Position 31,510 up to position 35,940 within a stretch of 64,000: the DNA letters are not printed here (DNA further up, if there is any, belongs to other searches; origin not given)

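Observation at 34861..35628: PilY1 vWA domain split by an array of 7-8 Cys-rich 'C-x-GPFY' repeats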

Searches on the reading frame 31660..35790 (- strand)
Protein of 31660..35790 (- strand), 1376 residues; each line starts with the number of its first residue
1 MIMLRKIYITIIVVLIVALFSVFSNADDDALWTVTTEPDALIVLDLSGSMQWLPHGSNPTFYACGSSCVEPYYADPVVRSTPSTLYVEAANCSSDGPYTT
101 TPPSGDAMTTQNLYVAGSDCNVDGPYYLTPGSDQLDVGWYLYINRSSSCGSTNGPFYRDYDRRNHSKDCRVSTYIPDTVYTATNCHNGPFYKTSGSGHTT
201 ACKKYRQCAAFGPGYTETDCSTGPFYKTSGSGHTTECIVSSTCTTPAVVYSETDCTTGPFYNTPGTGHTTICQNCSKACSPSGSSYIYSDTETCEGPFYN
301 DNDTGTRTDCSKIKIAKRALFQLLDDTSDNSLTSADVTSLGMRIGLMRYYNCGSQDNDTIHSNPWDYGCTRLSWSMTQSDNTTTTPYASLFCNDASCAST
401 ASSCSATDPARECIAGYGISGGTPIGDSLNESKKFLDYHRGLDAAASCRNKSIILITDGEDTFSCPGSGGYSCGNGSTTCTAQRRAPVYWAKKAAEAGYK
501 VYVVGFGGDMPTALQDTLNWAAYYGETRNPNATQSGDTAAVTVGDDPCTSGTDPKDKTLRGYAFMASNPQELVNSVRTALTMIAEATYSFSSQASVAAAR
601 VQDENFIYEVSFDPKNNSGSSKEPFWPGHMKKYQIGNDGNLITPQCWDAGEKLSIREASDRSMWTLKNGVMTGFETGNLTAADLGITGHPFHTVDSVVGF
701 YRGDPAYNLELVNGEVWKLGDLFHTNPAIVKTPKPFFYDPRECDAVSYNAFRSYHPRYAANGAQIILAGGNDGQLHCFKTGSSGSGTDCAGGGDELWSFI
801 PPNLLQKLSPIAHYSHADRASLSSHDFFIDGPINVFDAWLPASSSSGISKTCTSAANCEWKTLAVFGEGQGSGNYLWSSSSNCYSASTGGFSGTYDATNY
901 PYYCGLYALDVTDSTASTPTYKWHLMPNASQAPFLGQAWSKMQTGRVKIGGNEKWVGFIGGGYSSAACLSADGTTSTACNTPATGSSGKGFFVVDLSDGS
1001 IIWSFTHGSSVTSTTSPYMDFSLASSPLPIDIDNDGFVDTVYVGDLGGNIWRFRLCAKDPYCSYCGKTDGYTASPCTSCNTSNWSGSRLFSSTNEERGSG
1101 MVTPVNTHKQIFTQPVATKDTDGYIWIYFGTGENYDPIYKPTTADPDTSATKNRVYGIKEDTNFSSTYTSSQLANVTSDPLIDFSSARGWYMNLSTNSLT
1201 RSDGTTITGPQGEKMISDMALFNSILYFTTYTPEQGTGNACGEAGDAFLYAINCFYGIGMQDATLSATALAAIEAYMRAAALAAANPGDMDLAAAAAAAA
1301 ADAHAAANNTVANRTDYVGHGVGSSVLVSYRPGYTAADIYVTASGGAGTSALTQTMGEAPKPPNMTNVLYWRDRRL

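Call 3: search_protein_families(library=pfam, proteins=[window:31660-35790:-], max_evalue=0.1)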
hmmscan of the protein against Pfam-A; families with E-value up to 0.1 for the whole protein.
window:31660-35790:- (1376 aa): 1 family
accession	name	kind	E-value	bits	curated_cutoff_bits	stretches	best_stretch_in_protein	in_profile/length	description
PF05567.17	T4P_PilY1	-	1.8e-12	47.4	28.1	1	905-1163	142-377/411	PilY1 beta-propeller domain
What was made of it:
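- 31660..35790 (-): pilY1 CDS, 1376 aa (the NCBI copy P0001 is 1374 aa, 2 residues shorter). PF05567 at E 1.8e-12, aa 905-1163 (call 3).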

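Call 4: search_protein_families(library=ncbifam, proteins=[window:31660-35790:-], max_evalue=0.1)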
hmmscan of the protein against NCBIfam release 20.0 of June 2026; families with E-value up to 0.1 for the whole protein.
window:31660-35790:- (1376 aa): 1 family
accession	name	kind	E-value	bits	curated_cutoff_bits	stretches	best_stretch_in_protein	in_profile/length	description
NF040838.1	T4_PilC_Neiss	equivalog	2.4e-05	22.5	350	1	1025-1061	723-759/1037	PilC family type IV pilus tip adhesin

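Call 9: find_homologous_proteins(query=window:31660-35790:-)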
Query window:31660-35790:- (1376 aa): 308 proteins with E <= 0.001 among 8000 candidates; the best 120 are listed.
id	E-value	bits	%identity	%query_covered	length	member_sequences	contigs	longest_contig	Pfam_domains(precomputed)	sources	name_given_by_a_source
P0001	0.0e+0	3217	100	100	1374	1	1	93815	PF05567.18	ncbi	-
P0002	0.0e+0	2101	67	100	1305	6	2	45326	PF05567.18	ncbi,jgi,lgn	-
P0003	0.0e+0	2053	65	100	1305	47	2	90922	PF05567.18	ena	-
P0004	0.0e+0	1825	59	99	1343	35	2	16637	PF05567.18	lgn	-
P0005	0.0e+0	1823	59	99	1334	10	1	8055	PF05567.18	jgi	-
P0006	0.0e+0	1764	59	99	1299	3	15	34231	PF05567.18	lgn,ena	-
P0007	0.0e+0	1666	58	99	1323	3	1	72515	PF05567.18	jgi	-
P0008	0.0e+0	1591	67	77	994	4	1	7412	PF05567.18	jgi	-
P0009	0.0e+0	1586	54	100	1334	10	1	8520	PF05567.18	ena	-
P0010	0.0e+0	1530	53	100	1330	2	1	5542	PF05567.18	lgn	-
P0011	0.0e+0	1528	54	100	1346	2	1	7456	PF05567.18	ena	-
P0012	0.0e+0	1526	53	99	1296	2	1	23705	PF05567.18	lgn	-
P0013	0.0e+0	1503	53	100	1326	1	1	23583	PF05567.18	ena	-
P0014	0.0e+0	1493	51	100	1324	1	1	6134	PF05567.18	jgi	jgi:Tfp pilus tip-associated adhesin PilY1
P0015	0.0e+0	1471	51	100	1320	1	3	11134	PF05567.18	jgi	jgi:type IV pilus assembly protein PilY1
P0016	0.0e+0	1460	51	100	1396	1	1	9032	PF05567.18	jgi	jgi:Tfp pilus tip-associated adhesin PilY1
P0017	0.0e+0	1433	51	100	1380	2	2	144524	PF05567.18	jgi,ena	-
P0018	0.0e+0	1423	52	98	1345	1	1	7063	PF05567.18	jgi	-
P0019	0.0e+0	1401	58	79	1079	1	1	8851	PF05567.18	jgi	jgi:Tfp pilus tip-associated adhesin PilY1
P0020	0.0e+0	1398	60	77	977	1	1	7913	PF05567.18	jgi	-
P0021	0.0e+0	1377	51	98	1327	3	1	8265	PF05567.18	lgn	-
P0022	0.0e+0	1375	58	77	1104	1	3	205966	PF05567.18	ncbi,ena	-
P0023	0.0e+0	1374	56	83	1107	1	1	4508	PF05567.18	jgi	jgi:Tfp pilus tip-associated adhesin PilY1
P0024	0.0e+0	1373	50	100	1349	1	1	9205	PF05567.18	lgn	-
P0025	0.0e+0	1368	58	78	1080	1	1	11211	PF05567.18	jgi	jgi:Tfp pilus tip-associated adhesin PilY1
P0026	0.0e+0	1366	50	100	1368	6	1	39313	PF05567.18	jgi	jgi:Tfp pilus tip-associated adhesin PilY1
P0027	0.0e+0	1352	56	80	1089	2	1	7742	PF05567.18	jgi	jgi:Tfp pilus tip-associated adhesin PilY1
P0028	0.0e+0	1349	56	79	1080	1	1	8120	PF05567.18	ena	-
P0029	0.0e+0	1334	49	100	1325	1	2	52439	PF05567.18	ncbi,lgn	-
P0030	0.0e+0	1319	49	99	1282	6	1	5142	PF05567.18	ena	-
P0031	0.0e+0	1317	55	80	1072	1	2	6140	PF05567.18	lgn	-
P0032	0.0e+0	1314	56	79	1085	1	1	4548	PF05567.18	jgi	jgi:Tfp pilus tip-associated adhesin PilY1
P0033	0.0e+0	1301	53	84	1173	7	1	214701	PF05567.18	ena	-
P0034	0.0e+0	1298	54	80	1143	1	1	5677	PF05567.18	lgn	-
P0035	0.0e+0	1294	54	79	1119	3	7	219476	PF05567.18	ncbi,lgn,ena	-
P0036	0.0e+0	1284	55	79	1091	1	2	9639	PF05567.18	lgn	-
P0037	0.0e+0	1277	53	80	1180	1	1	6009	PF05567.18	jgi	jgi:Tfp pilus tip-associated adhesin PilY1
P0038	0.0e+0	1277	55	80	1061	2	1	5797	PF05567.18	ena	-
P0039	0.0e+0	1265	51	87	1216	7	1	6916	PF05567.18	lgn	-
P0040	0.0e+0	1264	54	80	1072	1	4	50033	PF05567.18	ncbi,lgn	-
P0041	0.0e+0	1257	51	78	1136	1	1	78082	PF05567.18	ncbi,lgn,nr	ncbi:MAG: PilC/PilY family type IV pilus protein [Pseudomonadota bacterium]|nr:PilC/PilY family type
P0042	0.0e+0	1251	53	78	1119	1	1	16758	PF05567.18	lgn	-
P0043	0.0e+0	1248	52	78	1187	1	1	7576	PF05567.18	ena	-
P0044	0.0e+0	1235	52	80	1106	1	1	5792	PF05567.18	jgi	jgi:Tfp pilus tip-associated adhesin PilY1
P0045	0.0e+0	1234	52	82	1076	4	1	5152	PF05567.18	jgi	jgi:Tfp pilus tip-associated adhesin PilY1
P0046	0.0e+0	1218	47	99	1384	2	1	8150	PF05567.18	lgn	-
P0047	0.0e+0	1184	48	90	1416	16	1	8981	PF05567.18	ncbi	-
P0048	0.0e+0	1183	54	78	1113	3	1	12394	PF05567.18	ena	-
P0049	0.0e+0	1174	50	78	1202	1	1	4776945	PF05567.18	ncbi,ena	-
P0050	0.0e+0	1172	52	78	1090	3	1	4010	PF05567.18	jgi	-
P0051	0.0e+0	1169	47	87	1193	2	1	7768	PF05567.18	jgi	jgi:Tfp pilus tip-associated adhesin PilY1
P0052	0.0e+0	1164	48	86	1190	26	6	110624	PF05567.18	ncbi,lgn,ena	-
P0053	0.0e+0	1151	52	76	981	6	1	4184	PF05567.18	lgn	-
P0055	0.0e+0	1136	49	83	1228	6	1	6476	PF05567.18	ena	-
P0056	0.0e+0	1129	50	79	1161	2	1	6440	PF05567.18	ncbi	-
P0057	0.0e+0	1119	48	87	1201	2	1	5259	PF05567.18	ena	-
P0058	0.0e+0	1100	48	82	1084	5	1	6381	PF05567.18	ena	-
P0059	0.0e+0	1063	48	80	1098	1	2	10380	PF05567.18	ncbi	-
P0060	0.0e+0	1038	52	69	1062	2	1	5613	PF05567.18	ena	-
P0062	9.1e-235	800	41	81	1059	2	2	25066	PF05567.18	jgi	jgi:Tfp pilus tip-associated adhesin PilY1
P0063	2.6e-220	753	40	82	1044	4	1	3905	PF05567.18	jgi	jgi:hypothetical protein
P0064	5.5e-220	752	40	80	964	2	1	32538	PF05567.18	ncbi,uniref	ncbi:pilus assembly protein [Dissulfurispira sp.]|uniref:pilus assembly protein n=1 Tax=Dissulfurisp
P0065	3.3e-218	746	39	80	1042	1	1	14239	PF05567.18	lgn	-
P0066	5.0e-217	742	41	80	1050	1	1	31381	PF05567.18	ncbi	-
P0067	6.9e-216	738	42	71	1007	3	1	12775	PF05567.18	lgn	-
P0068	8.8e-216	738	40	72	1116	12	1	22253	PF05567.18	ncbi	ncbi:MAG: pilus assembly protein [Syntrophales bacterium]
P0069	4.5e-215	735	39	82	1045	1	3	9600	PF05567.18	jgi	jgi:Tfp pilus tip-associated adhesin PilY1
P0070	6.9e-215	735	39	82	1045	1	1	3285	PF05567.18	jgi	-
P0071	2.2e-214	733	40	82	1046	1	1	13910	PF05567.18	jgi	jgi:Tfp pilus tip-associated adhesin PilY1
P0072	3.3e-214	732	40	82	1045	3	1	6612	PF05567.18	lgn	-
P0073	3.4e-214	732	38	84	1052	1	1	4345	PF05567.18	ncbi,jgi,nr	ncbi:MAG: PilC/PilY family type IV pilus protein [Deltaproteobacteria bacterium]|nr:PilC/PilY family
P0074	5.9e-214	732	40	82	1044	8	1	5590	PF05567.18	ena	-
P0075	9.9e-214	731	39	82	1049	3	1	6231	PF05567.18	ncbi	-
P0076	1.9e-213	730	38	80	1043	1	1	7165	PF05567.18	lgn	-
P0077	3.4e-212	726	39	82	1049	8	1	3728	PF05567.18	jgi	jgi:hypothetical protein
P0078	1.2e-211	724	39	82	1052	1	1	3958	PF05567.18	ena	-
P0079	1.3e-211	724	38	80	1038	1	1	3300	PF05567.18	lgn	-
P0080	3.3e-211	722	39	82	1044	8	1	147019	PF05567.18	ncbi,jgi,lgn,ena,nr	ncbi:MAG: hypothetical protein CVU61_04010 [Deltaproteobacteria bacterium HGW-Deltaproteobacteria-19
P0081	3.5e-211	722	37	80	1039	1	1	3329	PF05567.18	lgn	-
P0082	8.9e-211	721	38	81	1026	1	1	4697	PF05567.18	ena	-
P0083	8.9e-211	721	39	82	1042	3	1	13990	PF05567.18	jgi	jgi:hypothetical protein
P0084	1.1e-210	721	40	82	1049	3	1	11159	PF05567.18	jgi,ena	-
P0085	1.5e-210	720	39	82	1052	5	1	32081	PF05567.18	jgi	jgi:hypothetical protein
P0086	1.6e-210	720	39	82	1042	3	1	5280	PF05567.18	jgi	jgi:hypothetical protein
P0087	1.7e-210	720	39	80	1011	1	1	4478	PF05567.18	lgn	-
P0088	2.6e-210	719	40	80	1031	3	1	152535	PF05567.18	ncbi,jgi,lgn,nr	ncbi:MAG: Neisseria PilC protein [Smithella sp. PtaU1.Bin162]|nr:MAG: Neisseria PilC protein [Smithe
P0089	6.9e-210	718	39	82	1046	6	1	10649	PF05567.18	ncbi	-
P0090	1.1e-209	717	38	81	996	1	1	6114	PF05567.18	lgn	-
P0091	2.5e-209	716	39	80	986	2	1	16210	PF05567.18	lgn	-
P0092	2.7e-209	716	39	82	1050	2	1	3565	PF05567.18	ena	-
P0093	4.6e-209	715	39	82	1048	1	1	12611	PF05567.18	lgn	-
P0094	5.3e-209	715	40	81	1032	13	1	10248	PF05567.18,PF13202.13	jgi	jgi:hypothetical protein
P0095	2.1e-208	713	39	81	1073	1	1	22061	PF05567.18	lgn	-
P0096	6.0e-208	712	38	82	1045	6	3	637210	PF05567.18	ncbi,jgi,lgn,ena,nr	ncbi:MAG TPA: PilC/PilY family type IV pilus protein [Syntrophales bacterium]|nr:PilC/PilY family ty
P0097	1.6e-207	710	38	80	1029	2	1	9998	PF05567.18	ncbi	ncbi:MAG: hypothetical protein D4R93_04625, partial [Deltaproteobacteria bacterium]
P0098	2.7e-207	709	40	81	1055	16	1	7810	PF05567.18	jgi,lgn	-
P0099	4.0e-207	709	39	80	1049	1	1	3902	PF05567.18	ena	-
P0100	3.3e-206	706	40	81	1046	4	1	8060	PF05567.18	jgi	jgi:Neisseria PilC beta-propeller domain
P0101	1.0e-205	704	37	80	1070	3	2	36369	PF05567.18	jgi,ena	-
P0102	2.6e-205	703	39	82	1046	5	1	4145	PF05567.18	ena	-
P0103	2.7e-205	703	39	82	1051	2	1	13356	PF13360.14,PF05567.18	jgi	jgi:hypothetical protein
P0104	6.5e-205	702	38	81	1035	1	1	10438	PF05567.18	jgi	jgi:hypothetical protein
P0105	1.4e-204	700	39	82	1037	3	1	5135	PF05567.18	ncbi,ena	-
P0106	4.8e-204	699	39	82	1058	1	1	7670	PF05567.18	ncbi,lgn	-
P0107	1.1e-203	698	39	81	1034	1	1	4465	PF13360.14,PF05567.18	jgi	jgi:hypothetical protein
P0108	1.9e-203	697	38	80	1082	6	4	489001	PF05567.18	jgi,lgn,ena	-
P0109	2.0e-203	697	37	81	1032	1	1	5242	PF05567.18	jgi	-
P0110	5.3e-203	695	39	81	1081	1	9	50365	PF05567.18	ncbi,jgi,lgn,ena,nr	ncbi:MAG TPA: PilC/PilY family type IV pilus protein [Syntrophales bacterium]|nr:PilC/PilY family ty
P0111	7.9e-203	695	39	82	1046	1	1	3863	PF05567.18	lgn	-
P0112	9.0e-203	694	38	79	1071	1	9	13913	PF05567.18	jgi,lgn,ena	-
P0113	1.8e-202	693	39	80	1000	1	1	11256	PF05567.18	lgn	-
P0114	2.0e-202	693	39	80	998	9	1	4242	PF05567.18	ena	-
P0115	4.1e-202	692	39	80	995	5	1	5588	PF05567.18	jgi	jgi:hypothetical protein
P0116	8.9e-202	691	41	70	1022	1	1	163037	PF05567.18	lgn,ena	-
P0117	5.1e-201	689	37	84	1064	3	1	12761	PF05567.18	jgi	jgi:Tfp pilus tip-associated adhesin PilY1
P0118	5.6e-201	689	39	80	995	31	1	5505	PF05567.18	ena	-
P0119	9.5e-201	688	38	79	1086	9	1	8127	PF05567.18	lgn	-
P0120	1.6e-200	687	38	80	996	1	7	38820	PF05567.18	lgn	-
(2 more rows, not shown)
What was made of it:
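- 31660..35790 (-): A 100% identical database protein, P0001 (call 9).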

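Call 13: find_encoding_contigs(protein=P0001, flank=3000, max_places=3)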
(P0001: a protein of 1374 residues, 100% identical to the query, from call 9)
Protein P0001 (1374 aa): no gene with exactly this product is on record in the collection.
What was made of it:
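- Tried and rejected: An exact look-up of P0001's contig found nothing on record (call 13).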

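Call 15: search_solved_structures(query=window:31660-35790:-, max_evalue=1, show_alignments=2)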
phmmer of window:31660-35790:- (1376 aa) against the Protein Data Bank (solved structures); distinct sequences matched with E-value up to 1: 1.
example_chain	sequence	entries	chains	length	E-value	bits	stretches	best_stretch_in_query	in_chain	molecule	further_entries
3hx6_A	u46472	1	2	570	3.1e-10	41.5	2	905-1162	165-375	Type 4 fimbrial biogenesis protein PilY1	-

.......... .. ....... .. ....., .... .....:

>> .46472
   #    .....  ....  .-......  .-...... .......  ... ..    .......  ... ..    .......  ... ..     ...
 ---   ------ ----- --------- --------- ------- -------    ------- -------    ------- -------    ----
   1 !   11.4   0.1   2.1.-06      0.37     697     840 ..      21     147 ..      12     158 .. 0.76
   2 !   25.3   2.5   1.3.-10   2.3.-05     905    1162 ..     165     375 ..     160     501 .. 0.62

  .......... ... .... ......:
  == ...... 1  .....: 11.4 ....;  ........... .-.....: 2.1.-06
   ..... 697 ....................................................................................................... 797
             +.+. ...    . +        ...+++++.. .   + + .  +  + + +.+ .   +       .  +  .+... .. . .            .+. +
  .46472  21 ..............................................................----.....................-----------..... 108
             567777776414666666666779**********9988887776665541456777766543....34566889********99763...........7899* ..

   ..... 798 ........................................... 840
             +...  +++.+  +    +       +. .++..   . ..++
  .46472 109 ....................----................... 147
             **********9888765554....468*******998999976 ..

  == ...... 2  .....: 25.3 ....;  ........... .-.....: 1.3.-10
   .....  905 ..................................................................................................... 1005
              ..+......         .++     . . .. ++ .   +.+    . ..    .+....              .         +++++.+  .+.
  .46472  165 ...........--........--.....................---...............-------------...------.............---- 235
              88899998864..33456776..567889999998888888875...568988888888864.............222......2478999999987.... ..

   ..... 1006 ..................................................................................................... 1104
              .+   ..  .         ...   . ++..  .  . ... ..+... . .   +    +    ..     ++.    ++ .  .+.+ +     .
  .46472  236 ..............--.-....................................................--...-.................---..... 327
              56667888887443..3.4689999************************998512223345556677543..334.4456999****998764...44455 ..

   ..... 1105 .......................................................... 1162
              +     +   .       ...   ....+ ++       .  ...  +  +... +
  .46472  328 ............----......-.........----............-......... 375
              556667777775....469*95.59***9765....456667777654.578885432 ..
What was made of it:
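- On PilY1/PilC type IV pilus tip protein (Pfam PF05567): PF05567 at 47.4 bits against a cut-off of 28.1, aa 905-1163 (call 3). phmmer hit to 3hx6 at E 3e-10 (call 15).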
